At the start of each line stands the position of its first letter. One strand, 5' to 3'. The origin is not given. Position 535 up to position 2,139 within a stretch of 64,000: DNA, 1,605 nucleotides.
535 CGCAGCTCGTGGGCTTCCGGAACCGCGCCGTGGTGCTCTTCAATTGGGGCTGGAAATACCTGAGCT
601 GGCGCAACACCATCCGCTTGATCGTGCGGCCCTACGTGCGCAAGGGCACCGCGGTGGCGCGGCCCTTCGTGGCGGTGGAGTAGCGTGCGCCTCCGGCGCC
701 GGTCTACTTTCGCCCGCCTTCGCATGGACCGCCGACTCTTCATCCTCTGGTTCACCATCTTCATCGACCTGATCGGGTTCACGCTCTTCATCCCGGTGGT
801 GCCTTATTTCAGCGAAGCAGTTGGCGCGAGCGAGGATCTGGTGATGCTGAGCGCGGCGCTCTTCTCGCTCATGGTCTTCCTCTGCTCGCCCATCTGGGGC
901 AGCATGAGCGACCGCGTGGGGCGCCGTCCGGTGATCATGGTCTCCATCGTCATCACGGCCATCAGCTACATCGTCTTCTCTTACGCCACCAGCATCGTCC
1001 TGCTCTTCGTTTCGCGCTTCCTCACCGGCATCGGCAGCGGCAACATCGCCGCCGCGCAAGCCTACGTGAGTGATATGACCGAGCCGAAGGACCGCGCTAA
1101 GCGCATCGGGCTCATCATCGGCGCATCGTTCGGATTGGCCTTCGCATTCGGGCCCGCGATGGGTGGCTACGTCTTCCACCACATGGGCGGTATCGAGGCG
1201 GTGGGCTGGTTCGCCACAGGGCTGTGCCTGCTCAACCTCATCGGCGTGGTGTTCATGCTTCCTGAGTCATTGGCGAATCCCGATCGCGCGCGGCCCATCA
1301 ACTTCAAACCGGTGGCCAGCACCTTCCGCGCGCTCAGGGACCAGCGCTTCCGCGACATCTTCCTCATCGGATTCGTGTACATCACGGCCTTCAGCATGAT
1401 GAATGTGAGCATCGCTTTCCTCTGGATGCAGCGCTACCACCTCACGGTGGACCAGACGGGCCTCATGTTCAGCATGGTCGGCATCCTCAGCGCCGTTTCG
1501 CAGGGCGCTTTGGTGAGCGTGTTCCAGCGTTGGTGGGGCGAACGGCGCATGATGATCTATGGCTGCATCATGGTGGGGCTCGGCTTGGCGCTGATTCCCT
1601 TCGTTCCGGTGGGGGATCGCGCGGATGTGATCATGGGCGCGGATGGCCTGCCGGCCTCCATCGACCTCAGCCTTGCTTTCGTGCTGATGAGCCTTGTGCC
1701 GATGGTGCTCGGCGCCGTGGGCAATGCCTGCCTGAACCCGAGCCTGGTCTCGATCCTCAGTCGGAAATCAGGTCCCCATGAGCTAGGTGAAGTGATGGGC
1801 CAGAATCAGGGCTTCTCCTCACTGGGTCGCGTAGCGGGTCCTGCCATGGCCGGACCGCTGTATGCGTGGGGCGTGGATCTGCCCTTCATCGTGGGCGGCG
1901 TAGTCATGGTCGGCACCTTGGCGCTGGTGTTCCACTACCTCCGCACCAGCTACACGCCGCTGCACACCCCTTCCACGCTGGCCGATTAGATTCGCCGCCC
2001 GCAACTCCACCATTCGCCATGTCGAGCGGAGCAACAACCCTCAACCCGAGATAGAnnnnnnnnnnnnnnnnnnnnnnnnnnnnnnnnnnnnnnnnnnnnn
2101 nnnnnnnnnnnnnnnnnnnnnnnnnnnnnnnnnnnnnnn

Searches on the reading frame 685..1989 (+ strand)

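Call 6: search_protein_families(library=pfam, proteins=[window:685-1989:+])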
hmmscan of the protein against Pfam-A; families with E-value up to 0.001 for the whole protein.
window:685-1989:+ (434 aa): 4 families
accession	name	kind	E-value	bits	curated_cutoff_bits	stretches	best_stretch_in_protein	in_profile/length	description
PF07690.21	MFS_1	-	1.5e-55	189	33.4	2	21-317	1-298/347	Major Facilitator Superfamily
PF13347.12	MFS_2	-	2.8e-11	43.1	27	2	135-389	132-377/427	MFS/sugar transport protein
PF12832.13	MFS_1_like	-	1.2e-09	38.2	25.2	1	10-169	206-367/373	MFS_1 like family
PF06609.19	TRI12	-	3.8e-05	22.8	23.2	1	39-159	67-185/599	Fungal trichothecene efflux pump (TRI12)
